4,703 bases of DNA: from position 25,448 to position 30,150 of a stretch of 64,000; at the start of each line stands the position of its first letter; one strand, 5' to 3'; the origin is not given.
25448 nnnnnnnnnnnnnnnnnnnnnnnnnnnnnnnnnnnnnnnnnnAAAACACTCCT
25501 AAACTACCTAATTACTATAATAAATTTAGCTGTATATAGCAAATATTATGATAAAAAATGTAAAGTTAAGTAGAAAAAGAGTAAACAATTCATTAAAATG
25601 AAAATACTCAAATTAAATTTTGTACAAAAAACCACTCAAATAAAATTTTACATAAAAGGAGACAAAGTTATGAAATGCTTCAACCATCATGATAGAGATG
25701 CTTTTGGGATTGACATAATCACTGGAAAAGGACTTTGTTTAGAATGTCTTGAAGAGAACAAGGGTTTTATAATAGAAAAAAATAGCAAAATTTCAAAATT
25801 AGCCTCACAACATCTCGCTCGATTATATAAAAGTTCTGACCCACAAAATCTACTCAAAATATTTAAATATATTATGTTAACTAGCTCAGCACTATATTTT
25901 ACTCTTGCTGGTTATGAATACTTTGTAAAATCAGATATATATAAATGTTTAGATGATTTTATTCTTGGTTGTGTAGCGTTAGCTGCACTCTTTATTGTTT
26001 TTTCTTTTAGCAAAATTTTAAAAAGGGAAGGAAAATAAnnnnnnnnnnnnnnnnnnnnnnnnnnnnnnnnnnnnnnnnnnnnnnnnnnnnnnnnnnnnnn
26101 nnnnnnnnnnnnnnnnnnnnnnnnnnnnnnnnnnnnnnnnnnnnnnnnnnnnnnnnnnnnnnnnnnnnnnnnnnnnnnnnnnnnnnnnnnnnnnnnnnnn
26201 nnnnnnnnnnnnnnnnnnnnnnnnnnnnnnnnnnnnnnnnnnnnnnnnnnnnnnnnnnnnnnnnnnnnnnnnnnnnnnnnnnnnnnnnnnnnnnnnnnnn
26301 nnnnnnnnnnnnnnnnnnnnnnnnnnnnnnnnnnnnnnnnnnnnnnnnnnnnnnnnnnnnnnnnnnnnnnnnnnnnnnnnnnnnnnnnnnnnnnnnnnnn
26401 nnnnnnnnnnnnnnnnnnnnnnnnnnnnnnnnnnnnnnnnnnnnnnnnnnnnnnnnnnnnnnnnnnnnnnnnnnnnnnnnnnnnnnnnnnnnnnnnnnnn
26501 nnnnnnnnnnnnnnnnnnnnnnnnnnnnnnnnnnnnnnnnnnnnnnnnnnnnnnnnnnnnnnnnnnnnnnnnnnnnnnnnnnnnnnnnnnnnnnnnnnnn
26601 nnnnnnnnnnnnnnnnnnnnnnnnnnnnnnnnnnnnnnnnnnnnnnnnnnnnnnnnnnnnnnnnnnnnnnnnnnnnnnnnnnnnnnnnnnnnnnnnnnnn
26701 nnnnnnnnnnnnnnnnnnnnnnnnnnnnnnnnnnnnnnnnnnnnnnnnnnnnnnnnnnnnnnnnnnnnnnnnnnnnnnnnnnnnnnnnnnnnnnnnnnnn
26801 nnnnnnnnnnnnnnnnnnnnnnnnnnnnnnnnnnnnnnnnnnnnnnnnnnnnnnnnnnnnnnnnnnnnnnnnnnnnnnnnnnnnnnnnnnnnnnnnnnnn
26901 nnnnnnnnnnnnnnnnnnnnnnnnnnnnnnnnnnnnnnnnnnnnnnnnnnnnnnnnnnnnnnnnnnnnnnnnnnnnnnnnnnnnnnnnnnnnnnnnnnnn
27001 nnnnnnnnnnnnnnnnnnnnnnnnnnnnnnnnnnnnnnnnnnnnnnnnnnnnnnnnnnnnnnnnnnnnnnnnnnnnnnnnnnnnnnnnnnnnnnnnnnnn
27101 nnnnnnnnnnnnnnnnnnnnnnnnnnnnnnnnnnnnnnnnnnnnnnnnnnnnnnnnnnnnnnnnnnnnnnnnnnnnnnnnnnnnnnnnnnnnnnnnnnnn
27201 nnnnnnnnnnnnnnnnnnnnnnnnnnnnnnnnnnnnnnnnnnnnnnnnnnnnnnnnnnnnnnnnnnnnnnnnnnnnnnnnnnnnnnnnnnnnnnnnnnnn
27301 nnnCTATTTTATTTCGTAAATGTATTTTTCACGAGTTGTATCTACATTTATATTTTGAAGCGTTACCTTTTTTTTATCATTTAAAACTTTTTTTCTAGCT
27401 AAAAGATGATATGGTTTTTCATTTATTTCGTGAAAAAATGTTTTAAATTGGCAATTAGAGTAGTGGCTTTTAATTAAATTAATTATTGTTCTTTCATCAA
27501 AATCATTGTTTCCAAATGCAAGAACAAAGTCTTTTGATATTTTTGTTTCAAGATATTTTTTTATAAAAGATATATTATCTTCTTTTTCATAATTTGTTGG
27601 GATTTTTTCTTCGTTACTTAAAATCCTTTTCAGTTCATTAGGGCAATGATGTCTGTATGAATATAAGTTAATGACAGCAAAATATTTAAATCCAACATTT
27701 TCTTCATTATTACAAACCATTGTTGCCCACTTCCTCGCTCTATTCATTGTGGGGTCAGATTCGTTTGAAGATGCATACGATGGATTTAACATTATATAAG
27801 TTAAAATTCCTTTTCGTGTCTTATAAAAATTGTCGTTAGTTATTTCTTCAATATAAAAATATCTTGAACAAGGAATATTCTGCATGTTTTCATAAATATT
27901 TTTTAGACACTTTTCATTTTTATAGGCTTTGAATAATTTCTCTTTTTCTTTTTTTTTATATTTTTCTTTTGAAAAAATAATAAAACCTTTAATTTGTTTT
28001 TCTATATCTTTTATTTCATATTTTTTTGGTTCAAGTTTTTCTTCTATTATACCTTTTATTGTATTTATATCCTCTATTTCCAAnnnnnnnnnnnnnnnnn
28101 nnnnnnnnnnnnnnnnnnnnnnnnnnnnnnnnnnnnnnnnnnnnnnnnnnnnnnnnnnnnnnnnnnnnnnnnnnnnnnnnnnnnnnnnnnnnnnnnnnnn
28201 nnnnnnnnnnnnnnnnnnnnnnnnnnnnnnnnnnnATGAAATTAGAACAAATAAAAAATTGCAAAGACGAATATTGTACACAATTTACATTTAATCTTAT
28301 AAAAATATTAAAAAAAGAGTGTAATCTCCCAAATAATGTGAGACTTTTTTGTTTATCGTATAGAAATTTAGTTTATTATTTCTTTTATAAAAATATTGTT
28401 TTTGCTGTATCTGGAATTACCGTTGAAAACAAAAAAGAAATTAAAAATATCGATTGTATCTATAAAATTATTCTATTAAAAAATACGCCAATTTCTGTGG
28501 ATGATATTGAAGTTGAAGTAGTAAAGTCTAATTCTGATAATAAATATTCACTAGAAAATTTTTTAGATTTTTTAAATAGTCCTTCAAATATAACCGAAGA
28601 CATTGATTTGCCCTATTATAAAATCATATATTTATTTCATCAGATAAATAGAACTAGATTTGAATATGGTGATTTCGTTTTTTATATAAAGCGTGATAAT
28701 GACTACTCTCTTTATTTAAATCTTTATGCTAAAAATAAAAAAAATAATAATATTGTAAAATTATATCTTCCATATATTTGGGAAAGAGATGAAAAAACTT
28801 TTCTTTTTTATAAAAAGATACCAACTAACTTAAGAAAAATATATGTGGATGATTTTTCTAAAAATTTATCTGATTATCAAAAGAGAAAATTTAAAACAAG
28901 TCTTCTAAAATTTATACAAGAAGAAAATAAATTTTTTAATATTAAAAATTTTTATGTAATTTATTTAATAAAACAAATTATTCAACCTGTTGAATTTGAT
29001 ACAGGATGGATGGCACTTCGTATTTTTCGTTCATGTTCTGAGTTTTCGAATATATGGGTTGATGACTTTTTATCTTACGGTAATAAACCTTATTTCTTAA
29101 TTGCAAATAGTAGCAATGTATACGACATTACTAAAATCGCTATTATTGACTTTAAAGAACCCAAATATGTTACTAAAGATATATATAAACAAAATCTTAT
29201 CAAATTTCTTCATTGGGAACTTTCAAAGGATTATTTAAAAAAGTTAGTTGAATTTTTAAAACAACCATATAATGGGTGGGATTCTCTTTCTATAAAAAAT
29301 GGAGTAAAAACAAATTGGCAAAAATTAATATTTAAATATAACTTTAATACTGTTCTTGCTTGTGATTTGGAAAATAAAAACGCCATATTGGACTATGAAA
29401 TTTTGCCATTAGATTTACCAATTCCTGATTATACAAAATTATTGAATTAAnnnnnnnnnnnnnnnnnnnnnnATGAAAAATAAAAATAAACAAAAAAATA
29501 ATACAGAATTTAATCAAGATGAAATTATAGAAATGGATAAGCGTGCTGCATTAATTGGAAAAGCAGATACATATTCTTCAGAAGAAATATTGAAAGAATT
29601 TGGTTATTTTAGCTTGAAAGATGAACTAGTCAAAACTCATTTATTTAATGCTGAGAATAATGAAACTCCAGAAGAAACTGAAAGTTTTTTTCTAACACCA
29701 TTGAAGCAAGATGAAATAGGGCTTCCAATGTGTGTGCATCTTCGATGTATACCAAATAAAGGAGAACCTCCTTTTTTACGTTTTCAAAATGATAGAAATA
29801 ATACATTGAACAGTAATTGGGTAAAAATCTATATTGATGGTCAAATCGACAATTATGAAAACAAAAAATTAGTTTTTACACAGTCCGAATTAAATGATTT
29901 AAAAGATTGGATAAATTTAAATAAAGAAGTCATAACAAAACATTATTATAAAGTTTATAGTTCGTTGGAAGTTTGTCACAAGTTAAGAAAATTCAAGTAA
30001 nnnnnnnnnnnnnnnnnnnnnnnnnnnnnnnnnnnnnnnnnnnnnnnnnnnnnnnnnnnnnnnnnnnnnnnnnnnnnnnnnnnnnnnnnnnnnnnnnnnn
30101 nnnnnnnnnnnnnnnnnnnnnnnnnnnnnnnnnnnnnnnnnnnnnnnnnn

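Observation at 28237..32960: Five-gene co-directional operon of orphan proteins ending in a dGTPase-like HD enzyme: a candidate novel defence system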

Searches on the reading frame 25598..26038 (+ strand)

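Call 7: search_protein_families(library=pfam, proteins=[window:25598-26038:+], max_evalue=1)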
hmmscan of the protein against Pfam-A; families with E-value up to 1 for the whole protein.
window:25598-26038:+ (146 aa): 2 families
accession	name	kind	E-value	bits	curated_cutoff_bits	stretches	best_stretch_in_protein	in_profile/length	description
PF09947.15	DUF2180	-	0.035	14.7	22.2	1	30-51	10-31/68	Uncharacterized protein conserved in archaea (DUF2180)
PF23803.1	Phage_TAC_17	-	0.048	14.1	27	1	64-99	39-74/178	Phage tail assembly chaperone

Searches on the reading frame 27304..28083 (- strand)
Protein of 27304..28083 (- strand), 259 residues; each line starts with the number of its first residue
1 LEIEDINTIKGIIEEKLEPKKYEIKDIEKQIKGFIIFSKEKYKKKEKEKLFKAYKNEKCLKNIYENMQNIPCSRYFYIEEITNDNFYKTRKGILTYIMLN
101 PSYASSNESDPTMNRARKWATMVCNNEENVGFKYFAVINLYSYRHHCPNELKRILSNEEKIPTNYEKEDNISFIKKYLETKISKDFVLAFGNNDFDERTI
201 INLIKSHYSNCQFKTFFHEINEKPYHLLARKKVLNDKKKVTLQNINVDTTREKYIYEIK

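Call 7: search_protein_families(library=pfam, proteins=[window:27304-28083:-], max_evalue=1)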
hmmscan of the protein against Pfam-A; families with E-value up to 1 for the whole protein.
window:27304-28083:- (259 aa): 2 families
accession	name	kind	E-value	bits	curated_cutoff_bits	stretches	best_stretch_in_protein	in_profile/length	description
PF07799.17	DUF1643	-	2.6e-12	47.4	22.5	1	90-226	11-132/134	Protein of unknown function (DUF1643)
PF00077.25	RVP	-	0.17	12.7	20.7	0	11-56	27-72/101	Retroviral aspartyl protease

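Call 8: search_protein_families(library=padloc, proteins=[window:27304-28083:-], max_evalue=1)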
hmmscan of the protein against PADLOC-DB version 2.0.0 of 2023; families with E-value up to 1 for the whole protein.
window:27304-28083:- (259 aa): 0 families

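Call 9: search_protein_families(library=phrogs, proteins=[window:27304-28083:-], max_evalue=1)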
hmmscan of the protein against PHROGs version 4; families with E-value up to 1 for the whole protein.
window:27304-28083:- (259 aa): 1 family
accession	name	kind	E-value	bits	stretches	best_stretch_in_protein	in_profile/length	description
phrog_3230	-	unknown function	2e-13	51.4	1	85-233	29-154/167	-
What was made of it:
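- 27304..28083 (-): DUF1643 protein, 259 aa. Pfam PF07799 2.6e-12; phrog_3230 2e-13 (calls 7, 9).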

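Call 10: search_protein_families(library=ncbifam, proteins=[window:27304-28083:-], max_evalue=1)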
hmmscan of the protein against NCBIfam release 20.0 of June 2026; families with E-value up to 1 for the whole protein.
window:27304-28083:- (259 aa): 1 family
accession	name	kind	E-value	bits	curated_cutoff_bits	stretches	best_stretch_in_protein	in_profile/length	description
NF005243.0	PRK06753.1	equivalog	0.03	13.2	365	1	111-181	201-271/374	hypothetical protein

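Call 107: search_solved_structures(query=window:27304-28083:-, max_evalue=1)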
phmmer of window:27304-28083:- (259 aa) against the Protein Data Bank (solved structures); distinct sequences matched with E-value up to 1: 0.

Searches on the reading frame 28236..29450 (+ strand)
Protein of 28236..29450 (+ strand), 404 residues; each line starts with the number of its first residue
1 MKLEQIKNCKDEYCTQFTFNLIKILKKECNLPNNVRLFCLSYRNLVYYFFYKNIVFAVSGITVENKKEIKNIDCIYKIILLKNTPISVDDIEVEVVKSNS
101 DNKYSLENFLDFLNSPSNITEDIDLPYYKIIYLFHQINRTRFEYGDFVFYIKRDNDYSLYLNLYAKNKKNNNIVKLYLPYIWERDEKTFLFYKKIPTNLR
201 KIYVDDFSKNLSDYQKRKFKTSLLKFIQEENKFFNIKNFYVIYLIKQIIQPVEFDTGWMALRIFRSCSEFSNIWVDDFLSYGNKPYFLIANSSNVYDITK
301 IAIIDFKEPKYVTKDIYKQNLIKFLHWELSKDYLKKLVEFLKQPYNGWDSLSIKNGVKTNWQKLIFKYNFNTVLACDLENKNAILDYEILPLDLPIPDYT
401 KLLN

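Call 7: search_protein_families(library=pfam, proteins=[window:28236-29450:+], max_evalue=1)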
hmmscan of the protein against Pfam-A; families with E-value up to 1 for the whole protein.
window:28236-29450:+ (404 aa): 0 families

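Call 8: search_protein_families(library=padloc, proteins=[window:28236-29450:+], max_evalue=1)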
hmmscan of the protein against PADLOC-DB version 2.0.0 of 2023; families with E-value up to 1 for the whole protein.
window:28236-29450:+ (404 aa): 0 families

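Call 9: search_protein_families(library=phrogs, proteins=[window:28236-29450:+], max_evalue=1)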
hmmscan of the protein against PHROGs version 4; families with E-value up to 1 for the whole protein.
window:28236-29450:+ (404 aa): 2 families
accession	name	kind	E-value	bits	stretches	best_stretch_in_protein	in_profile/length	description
phrog_21345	-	unknown function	0.04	15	1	135-189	20-75/116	-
phrog_6670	-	unknown function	0.055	14.3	1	279-326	67-109/120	-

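Call 10: search_protein_families(library=ncbifam, proteins=[window:28236-29450:+], max_evalue=1)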
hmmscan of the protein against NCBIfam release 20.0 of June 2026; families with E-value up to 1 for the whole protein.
window:28236-29450:+ (404 aa): 0 families

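Call 72: search_solved_structures(query=window:28236-29450:+, max_evalue=10)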
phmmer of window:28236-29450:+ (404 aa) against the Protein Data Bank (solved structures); distinct sequences matched with E-value up to 10: 1.
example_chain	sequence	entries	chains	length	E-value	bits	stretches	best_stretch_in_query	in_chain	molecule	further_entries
4tqj_A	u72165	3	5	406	3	10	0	244-308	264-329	Lectin 2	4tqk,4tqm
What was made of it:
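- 28236..29450 (+): g1: an orphan protein of 404 aa encoded by a very AT-rich gene (about 20% GC). Its family is narrow. No hits in four HMM libraries or in PDB sequences (calls 7-10, 72).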

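Call 95: search_protein_representatives(protein=window:28236-29450:+)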
Query: 404 residues. Proteins with E-value up to 0.001 (for the whole library): 57; up to 1e-10: 38; up to 1e-30: 26. The best 57 are listed.
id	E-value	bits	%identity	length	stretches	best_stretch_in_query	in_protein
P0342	4.5e-259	875.6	99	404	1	1-404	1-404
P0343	7.3e-86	305.2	43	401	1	1-402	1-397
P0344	9.3e-75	268.6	44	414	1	1-403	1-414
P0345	1.8e-72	261.2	42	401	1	2-402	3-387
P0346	5.8e-71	256.1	42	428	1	1-402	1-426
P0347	6.8e-65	236.2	41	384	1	4-402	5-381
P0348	4.0e-63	230.3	39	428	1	1-402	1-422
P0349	3.2e-62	227.4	39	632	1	3-402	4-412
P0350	3.3e-62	227.3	39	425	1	1-403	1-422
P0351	1.5e-59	218.6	38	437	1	6-403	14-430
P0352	3.1e-59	217.5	41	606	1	3-404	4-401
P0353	3.9e-55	204.0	39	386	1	2-402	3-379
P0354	1.3e-51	192.4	34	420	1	4-403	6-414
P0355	2.3e-51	191.6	37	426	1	2-403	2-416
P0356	4.1e-50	187.5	35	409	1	2-403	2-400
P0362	8.5e-41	156.8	33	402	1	1-402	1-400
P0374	3.9e-17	78.9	29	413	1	78-402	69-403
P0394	2.3e-04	36.9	48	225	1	329-403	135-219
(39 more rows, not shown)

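Call 96: search_protein_families(library=pfam, proteins=[P0349, P0352, P0343, P0344, P0346, P0351, P0374, P0362, P0394], max_evalue=0.01)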
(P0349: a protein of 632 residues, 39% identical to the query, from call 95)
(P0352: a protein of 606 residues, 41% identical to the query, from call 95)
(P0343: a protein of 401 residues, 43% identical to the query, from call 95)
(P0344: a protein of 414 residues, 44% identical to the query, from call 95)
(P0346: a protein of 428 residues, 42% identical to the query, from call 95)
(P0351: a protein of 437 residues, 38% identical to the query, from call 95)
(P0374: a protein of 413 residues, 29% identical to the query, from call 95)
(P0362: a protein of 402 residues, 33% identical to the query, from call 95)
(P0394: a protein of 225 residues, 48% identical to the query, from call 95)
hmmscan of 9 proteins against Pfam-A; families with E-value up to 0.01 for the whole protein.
P0349 (632 aa): 0 families

P0352 (606 aa): 0 families

P0343 (401 aa): 0 families

P0344 (414 aa): 0 families

P0346 (428 aa): 0 families

P0351 (437 aa): 0 families

P0374 (413 aa): 0 families

P0362 (402 aa): 0 families

P0394 (225 aa): 0 families

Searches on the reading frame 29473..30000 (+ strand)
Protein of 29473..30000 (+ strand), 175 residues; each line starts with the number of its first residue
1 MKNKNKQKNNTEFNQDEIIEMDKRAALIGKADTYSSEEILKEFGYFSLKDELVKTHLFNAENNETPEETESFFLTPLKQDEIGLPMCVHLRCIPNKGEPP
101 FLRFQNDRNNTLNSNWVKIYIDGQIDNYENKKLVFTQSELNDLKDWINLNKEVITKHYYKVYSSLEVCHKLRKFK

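Call 7: search_protein_families(library=pfam, proteins=[window:29473-30000:+], max_evalue=1)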
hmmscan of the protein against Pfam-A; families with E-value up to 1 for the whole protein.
window:29473-30000:+ (175 aa): 0 families

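Call 8: search_protein_families(library=padloc, proteins=[window:29473-30000:+], max_evalue=1)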
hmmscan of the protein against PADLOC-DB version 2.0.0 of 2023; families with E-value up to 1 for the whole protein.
window:29473-30000:+ (175 aa): 0 families

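Call 9: search_protein_families(library=phrogs, proteins=[window:29473-30000:+], max_evalue=1)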
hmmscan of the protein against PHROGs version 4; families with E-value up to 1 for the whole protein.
window:29473-30000:+ (175 aa): 1 family
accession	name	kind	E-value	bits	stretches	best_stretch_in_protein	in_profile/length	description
phrog_31290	-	unknown function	0.37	9.8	1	111-162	563-614/647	-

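Call 10: search_protein_families(library=ncbifam, proteins=[window:29473-30000:+], max_evalue=1)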
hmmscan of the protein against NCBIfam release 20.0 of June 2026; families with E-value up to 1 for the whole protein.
window:29473-30000:+ (175 aa): 0 families

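Call 71: search_solved_structures(query=window:29473-30000:+, max_evalue=10)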
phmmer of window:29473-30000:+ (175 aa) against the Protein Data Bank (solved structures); distinct sequences matched with E-value up to 10: 3.
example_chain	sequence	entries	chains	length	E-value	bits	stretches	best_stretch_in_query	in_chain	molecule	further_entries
2r6x_A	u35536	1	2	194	0.98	12.6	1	121-169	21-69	Cobalamin adenosyltransferase PduO-like protein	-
2zih_A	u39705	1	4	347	1.1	12.5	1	105-150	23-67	Vacuolar protein sorting-associated protein 74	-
4tu3_A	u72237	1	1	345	1.1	12.4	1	105-150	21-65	Vacuolar protein sorting-associated protein 74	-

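Call 117: search_protein_families(library=pfam, alignment_id=A7, max_evalue=10)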
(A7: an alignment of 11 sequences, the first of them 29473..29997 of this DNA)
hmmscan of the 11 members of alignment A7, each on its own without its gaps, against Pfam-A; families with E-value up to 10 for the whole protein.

A. member 1, window:29473-29997:+ (175 aa): 0 families

B. families by the number of members that match (of 11 scanned): 10 families
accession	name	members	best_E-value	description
PF07852.16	DUF1642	2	0.21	Protein of unknown function (DUF1642)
PF24227.1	DUF7443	2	1.1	Domain of unknown function (DUF7443)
PF20701.3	HetE-N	1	0.0089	Het-E N-terminal domain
PF24716.1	WapI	1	0.011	Immunity protein WapI-like family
PF11646.13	DUF3258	1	0.03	Protein of unknown function DUF3258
PF20335.4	DUF6630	1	0.062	Domain of unknown function (DUF6630)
PF13173.12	AAA_14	1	0.088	AAA domain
PF13711.11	DUF4160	1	0.15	Domain of unknown function (DUF4160)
PF22478.1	DUF6982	1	0.15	Family of unknown function (DUF6982)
PF24026.1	DUF7337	1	0.4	Family of unknown function (DUF7337)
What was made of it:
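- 29473..30000 (+): g2: a 175-aa protein specific to Gastranaerophilales elements. In this window it is a fusion of the C-terminal end of a 98-aa 'g2b' protein with the 135-aa 'g2a' domain. No Pfam family (calls 7, 117).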
